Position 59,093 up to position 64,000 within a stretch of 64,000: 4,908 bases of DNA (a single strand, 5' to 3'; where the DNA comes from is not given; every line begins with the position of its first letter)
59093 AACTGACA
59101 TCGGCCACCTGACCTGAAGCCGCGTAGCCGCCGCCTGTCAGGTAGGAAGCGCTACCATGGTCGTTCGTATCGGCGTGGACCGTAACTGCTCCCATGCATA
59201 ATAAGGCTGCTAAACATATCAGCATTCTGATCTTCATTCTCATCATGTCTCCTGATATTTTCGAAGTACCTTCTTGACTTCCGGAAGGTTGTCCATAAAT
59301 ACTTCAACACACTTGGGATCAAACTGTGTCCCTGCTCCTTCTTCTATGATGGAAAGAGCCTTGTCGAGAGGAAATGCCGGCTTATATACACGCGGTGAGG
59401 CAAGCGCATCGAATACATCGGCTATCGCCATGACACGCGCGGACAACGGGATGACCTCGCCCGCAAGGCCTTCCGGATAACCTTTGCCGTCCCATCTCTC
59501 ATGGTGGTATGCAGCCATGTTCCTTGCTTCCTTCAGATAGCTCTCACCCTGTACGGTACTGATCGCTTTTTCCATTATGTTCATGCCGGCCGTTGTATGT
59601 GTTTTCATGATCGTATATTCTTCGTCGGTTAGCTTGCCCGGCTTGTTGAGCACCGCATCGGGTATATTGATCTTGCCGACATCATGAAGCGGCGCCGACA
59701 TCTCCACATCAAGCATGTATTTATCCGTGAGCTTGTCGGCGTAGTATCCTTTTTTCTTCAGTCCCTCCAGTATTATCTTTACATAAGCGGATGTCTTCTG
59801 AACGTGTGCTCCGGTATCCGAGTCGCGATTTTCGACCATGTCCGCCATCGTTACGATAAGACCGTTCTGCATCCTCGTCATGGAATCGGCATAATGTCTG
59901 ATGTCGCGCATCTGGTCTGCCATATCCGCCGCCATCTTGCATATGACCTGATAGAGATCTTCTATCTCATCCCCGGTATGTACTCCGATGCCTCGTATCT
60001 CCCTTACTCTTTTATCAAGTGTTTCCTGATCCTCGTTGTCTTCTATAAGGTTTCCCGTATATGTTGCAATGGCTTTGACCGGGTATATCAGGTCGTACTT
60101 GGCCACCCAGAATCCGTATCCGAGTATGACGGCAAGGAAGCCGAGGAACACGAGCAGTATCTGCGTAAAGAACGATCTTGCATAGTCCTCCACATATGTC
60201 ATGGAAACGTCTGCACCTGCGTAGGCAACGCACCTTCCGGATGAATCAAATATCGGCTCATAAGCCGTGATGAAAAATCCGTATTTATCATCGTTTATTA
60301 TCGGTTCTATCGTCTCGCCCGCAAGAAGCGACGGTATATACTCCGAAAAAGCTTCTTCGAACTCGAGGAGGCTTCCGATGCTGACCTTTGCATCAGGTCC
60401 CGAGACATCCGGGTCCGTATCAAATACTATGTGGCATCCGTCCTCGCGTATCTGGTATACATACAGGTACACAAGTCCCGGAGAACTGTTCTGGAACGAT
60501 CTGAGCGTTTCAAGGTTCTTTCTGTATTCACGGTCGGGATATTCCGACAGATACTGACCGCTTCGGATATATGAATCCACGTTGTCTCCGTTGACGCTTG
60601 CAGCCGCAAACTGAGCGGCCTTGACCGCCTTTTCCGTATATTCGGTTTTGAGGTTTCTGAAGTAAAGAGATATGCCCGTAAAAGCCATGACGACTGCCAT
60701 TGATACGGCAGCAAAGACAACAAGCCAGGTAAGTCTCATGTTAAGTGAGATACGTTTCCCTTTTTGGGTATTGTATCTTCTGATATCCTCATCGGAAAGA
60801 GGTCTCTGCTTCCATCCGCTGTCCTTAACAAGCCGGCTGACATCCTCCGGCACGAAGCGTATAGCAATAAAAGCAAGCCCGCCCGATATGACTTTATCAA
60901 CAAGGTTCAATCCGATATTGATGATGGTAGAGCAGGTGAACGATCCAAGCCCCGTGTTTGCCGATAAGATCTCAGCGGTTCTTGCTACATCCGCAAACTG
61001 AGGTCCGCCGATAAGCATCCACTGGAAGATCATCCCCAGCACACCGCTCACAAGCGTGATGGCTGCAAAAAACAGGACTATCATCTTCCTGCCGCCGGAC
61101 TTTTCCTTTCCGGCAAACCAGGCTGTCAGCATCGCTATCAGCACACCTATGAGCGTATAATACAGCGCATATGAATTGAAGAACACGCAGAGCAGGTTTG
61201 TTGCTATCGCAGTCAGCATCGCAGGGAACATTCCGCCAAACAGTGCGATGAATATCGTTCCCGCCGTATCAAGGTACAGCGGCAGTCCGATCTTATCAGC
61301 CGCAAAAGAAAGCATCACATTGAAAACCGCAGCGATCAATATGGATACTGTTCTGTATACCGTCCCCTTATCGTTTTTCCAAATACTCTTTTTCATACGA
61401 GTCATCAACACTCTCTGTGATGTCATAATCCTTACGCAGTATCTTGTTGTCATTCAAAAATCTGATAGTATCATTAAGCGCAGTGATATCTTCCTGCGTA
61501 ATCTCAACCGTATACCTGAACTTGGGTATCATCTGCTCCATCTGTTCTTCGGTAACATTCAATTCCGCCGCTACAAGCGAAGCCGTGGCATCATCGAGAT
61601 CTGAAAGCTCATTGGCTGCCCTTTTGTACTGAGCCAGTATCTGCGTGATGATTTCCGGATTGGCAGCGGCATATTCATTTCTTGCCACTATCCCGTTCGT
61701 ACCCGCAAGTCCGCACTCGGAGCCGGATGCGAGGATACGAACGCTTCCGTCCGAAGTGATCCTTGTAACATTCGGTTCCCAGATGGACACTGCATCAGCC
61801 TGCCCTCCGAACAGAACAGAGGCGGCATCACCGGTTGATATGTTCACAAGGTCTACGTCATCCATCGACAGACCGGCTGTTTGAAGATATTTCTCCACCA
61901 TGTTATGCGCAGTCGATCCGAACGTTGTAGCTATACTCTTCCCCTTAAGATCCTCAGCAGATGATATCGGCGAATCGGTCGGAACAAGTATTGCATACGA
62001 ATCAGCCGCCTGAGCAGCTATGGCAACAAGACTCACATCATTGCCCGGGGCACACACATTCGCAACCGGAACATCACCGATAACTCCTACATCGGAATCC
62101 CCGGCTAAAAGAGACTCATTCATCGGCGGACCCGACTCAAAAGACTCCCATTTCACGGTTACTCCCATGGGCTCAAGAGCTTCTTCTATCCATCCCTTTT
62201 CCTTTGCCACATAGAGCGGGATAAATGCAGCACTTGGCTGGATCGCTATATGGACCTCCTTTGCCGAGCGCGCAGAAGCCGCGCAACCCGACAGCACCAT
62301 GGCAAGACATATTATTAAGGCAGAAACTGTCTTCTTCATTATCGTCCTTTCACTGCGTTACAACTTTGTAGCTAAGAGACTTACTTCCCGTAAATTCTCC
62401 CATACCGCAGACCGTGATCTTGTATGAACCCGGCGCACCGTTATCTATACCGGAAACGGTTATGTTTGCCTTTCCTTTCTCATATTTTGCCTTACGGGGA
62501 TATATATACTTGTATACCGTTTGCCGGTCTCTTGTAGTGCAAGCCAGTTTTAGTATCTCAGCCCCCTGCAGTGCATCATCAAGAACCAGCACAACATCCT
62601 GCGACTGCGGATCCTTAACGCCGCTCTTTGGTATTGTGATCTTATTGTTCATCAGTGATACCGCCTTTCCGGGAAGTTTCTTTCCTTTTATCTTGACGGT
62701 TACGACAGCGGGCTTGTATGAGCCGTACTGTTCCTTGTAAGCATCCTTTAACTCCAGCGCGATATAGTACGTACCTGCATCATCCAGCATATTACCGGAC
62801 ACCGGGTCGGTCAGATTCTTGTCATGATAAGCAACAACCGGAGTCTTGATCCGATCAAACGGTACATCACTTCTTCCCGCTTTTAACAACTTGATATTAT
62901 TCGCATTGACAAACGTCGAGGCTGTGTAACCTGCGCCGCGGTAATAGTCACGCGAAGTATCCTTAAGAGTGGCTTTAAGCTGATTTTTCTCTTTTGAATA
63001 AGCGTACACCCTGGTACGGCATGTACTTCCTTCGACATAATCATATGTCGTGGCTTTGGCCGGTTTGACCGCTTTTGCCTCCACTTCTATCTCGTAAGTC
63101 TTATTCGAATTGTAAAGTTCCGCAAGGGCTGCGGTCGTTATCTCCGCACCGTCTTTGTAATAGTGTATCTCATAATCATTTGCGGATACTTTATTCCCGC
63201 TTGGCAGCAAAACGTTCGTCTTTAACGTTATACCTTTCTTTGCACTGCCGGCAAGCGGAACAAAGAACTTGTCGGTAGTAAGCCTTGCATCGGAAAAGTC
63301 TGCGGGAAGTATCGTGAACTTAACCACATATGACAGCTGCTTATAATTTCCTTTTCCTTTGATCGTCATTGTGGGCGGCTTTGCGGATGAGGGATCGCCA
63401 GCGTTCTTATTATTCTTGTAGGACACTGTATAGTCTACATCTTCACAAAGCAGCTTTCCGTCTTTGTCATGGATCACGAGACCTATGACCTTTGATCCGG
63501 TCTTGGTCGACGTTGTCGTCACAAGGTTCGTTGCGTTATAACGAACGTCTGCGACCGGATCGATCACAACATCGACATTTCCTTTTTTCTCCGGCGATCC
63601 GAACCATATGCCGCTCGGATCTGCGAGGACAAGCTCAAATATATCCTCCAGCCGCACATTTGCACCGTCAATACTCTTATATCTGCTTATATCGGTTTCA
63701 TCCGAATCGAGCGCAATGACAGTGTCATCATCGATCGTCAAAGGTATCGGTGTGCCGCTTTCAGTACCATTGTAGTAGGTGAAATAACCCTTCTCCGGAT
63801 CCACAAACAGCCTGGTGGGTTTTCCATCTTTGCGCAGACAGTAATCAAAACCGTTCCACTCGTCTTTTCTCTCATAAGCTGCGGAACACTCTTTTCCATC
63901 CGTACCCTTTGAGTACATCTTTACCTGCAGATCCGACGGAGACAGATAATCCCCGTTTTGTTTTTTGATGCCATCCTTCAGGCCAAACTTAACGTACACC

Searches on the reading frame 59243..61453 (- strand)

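Call 52: search_protein_families(library=pfam, proteins=[window:59243-61453:-], max_evalue=0.01)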
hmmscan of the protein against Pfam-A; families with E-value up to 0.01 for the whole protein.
window:59243-61453:- (736 aa): 2 families
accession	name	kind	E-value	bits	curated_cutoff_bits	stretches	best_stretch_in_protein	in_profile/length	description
PF13487.12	HD_5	-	8.1e-35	120.5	27.2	1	536-714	3-169/170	HD domain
PF01966.28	HD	-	1.4e-14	54.8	22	1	577-683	21-115/116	HD domain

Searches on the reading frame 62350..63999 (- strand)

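Call 52: search_protein_families(library=pfam, proteins=[window:62350-63999:-], max_evalue=0.01)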
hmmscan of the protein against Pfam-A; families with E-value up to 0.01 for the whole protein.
window:62350-63999:- (549 aa): 1 family
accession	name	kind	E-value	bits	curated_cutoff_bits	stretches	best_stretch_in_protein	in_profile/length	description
PF07550.17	Shr-like_HID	-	0.0018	19.2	22.3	0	427-470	23-66/82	Heme-binding protein Shr-like, Hb-interacting domain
